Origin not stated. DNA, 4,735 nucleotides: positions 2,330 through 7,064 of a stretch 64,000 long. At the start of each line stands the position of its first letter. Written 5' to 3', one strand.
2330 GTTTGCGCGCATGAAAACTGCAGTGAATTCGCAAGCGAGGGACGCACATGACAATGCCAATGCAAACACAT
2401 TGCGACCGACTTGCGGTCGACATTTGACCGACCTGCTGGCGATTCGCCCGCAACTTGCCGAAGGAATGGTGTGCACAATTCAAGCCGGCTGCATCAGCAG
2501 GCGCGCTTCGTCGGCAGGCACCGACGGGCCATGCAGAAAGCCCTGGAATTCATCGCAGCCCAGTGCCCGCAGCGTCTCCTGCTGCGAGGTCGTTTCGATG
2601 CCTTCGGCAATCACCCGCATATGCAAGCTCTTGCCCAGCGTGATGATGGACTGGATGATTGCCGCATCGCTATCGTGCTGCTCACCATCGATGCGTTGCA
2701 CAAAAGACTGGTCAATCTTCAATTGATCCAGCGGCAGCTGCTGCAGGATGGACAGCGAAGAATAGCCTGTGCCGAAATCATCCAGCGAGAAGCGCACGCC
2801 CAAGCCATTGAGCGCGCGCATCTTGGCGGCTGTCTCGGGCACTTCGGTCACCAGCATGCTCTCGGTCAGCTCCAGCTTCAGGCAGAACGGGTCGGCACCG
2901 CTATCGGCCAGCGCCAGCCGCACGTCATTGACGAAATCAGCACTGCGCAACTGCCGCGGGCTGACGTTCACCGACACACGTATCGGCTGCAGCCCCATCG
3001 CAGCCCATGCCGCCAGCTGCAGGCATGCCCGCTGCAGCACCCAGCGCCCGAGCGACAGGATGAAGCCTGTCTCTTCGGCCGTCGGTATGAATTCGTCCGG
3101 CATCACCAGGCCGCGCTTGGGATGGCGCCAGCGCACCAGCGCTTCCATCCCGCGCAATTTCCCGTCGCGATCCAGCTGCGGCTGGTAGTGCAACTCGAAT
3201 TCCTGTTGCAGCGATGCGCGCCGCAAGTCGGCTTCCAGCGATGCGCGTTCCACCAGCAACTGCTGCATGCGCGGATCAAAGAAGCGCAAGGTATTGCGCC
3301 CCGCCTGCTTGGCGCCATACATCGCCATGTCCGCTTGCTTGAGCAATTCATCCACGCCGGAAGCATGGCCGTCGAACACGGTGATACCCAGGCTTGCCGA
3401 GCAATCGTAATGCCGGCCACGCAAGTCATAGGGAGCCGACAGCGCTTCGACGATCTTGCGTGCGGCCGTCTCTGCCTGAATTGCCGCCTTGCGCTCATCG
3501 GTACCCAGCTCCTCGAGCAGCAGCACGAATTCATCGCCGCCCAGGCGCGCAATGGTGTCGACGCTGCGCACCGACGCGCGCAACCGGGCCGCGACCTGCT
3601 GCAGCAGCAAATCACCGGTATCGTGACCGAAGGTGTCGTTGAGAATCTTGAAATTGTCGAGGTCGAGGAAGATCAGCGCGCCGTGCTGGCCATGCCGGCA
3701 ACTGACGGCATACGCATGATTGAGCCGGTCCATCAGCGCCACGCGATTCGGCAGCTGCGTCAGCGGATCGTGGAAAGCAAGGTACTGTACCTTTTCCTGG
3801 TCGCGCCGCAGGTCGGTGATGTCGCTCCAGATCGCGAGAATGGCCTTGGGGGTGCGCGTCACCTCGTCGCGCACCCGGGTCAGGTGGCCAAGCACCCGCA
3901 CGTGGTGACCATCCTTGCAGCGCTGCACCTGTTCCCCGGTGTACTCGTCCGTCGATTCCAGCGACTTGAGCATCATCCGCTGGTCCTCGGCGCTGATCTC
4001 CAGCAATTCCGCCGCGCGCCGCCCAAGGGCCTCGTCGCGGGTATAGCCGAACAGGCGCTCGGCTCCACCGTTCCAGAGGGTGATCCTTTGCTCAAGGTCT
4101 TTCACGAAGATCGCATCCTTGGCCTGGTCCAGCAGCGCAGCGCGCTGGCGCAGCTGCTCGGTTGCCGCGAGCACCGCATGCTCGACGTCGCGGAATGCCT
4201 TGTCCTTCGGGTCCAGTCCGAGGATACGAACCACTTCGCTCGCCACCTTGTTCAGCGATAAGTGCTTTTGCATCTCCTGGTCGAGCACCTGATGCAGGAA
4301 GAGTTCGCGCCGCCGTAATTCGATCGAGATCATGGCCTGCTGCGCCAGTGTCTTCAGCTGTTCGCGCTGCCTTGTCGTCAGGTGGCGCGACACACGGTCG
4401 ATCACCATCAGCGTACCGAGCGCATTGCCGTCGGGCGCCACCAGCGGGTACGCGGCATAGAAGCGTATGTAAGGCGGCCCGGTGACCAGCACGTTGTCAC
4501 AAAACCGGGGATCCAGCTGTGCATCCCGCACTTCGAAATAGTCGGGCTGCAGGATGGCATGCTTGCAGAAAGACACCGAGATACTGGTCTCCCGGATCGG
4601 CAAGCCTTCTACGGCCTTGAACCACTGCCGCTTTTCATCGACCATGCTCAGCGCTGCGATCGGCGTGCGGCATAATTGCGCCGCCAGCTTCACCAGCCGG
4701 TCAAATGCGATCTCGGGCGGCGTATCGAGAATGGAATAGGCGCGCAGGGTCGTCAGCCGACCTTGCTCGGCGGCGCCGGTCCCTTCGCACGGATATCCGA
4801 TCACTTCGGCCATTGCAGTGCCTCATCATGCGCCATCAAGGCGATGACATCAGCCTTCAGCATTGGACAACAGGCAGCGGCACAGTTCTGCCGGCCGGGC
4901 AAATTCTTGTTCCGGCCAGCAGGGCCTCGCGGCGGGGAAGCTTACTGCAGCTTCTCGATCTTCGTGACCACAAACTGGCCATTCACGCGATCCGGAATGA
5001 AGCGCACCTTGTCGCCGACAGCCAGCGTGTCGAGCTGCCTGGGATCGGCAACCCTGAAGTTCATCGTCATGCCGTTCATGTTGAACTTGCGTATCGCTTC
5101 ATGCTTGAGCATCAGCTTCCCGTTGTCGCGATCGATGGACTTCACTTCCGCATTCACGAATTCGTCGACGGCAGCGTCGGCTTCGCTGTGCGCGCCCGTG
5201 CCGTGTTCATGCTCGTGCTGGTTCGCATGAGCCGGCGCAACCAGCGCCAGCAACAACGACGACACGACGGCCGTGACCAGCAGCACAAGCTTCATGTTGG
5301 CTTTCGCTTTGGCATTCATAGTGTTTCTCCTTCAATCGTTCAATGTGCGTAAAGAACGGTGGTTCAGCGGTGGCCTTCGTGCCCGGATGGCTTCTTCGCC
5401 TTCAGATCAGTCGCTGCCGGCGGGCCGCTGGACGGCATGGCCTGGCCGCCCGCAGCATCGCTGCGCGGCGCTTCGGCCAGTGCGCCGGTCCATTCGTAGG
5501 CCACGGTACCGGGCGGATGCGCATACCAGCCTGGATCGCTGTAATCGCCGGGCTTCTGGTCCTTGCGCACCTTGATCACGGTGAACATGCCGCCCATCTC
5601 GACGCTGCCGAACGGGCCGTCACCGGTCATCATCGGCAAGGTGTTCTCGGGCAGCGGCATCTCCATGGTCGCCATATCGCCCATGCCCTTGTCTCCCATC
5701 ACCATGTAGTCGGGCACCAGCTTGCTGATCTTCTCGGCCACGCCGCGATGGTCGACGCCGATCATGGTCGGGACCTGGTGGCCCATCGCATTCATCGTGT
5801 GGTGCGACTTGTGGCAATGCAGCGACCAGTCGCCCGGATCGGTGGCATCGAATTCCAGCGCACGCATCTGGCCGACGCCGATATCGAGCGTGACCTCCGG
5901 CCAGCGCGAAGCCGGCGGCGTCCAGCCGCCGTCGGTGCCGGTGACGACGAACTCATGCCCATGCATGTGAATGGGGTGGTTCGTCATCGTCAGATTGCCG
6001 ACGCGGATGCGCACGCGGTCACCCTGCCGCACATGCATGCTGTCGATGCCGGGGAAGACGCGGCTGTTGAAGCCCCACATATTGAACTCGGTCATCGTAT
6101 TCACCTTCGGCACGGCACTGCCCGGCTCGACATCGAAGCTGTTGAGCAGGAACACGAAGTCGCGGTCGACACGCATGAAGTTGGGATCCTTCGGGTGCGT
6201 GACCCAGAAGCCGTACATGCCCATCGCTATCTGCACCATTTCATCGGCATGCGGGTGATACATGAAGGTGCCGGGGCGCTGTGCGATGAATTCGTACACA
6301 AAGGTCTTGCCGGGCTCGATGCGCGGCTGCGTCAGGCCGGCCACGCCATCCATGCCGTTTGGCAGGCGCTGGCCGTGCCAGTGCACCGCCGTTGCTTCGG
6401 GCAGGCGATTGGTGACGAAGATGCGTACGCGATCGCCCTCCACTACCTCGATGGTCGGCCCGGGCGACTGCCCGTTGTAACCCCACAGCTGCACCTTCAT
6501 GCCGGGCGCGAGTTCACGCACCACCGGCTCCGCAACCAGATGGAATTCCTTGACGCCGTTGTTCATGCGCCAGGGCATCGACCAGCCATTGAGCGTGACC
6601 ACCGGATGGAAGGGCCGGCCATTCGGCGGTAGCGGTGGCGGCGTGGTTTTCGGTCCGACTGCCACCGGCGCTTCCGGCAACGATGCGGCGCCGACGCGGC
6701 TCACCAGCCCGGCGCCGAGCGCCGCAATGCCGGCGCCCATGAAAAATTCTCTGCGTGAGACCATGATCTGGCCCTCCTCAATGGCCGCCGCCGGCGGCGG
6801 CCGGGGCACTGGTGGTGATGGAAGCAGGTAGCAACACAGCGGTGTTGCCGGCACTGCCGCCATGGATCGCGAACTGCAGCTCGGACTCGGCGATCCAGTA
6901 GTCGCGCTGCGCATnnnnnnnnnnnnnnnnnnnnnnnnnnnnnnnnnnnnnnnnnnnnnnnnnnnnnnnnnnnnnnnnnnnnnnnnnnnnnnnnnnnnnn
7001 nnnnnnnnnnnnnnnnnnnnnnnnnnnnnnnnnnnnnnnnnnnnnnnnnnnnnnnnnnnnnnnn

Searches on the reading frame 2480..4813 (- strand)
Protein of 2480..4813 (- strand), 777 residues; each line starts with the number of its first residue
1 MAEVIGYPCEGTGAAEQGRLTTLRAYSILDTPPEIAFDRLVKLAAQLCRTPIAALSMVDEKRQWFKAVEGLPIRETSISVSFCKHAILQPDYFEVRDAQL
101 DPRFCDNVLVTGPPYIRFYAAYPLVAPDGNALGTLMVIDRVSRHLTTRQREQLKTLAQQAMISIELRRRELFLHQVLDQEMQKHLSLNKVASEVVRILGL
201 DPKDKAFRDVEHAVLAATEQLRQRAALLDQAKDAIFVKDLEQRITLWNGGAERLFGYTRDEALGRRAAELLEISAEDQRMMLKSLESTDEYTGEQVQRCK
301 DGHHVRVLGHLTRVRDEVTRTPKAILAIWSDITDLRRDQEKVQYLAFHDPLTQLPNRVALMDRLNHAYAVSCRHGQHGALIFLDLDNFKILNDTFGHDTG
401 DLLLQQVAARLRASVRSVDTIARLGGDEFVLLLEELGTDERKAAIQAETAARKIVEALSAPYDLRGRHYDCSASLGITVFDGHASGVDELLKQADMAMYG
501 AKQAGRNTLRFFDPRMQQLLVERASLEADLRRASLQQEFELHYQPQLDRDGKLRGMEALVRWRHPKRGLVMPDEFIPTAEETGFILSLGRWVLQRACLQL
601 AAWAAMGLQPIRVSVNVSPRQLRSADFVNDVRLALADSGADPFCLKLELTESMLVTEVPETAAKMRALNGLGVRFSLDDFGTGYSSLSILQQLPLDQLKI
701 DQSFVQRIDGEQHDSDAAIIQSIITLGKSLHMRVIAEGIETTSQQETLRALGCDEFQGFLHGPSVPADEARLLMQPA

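Call 67: search_protein_families(library=pfam, proteins=[window:2480-4813:-], max_evalue=0.00001)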
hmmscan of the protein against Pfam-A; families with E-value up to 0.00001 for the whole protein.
window:2480-4813:- (777 aa): 7 families
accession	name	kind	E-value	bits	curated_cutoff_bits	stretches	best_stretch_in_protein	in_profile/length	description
PF00563.25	EAL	-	2.5e-71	240.3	31.3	1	528-763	2-235/236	EAL domain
PF00990.26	GGDEF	-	2.9e-47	160.9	23.8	1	346-507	1-160/161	Diguanylate cyclase, GGDEF domain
PF01590.32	GAF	-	1e-14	55.6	22.4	1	34-164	3-133/133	GAF domain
PF00989.32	PAS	-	2.1e-14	53.9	22.6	1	223-331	2-112/113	PAS fold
PF13426.13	PAS_9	-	6.2e-12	46.1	27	1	233-334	2-103/103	PAS domain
PF08448.16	PAS_4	-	2.4e-11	44.3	23.1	1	228-337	1-110/110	PAS fold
PF13188.13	PAS_8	-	3.4e-07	30.4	21.8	1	226-273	5-52/65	PAS domain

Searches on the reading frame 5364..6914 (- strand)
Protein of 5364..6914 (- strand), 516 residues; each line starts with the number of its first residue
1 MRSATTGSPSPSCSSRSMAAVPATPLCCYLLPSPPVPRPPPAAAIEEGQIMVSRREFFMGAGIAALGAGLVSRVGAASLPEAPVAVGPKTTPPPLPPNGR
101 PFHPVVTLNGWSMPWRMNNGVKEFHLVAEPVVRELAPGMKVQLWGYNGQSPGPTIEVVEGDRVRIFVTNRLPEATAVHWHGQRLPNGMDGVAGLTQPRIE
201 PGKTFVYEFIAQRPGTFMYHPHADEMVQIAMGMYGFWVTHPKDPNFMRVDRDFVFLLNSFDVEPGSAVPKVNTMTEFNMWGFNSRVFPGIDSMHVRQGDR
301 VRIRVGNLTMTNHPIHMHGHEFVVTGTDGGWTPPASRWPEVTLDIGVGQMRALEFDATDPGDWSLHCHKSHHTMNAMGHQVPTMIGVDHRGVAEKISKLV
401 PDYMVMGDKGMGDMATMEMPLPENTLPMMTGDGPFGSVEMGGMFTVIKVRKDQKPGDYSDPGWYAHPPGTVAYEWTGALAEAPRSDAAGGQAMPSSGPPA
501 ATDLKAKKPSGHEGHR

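Call 67: search_protein_families(library=pfam, proteins=[window:5364-6914:-], max_evalue=0.00001)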
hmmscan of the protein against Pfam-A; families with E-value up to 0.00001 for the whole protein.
window:5364-6914:- (516 aa): 3 families
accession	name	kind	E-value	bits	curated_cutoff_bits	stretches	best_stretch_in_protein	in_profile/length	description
PF07732.21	Cu-oxidase_3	-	4.4e-40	136.9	21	1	137-242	11-117/119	Multicopper oxidase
PF07731.20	Cu-oxidase_2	-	2.9e-30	105.2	20.4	1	267-383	5-133/137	Multicopper oxidase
PF00394.28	Cu-oxidase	-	3.5e-07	30.9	21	1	292-377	59-142/157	Multicopper oxidase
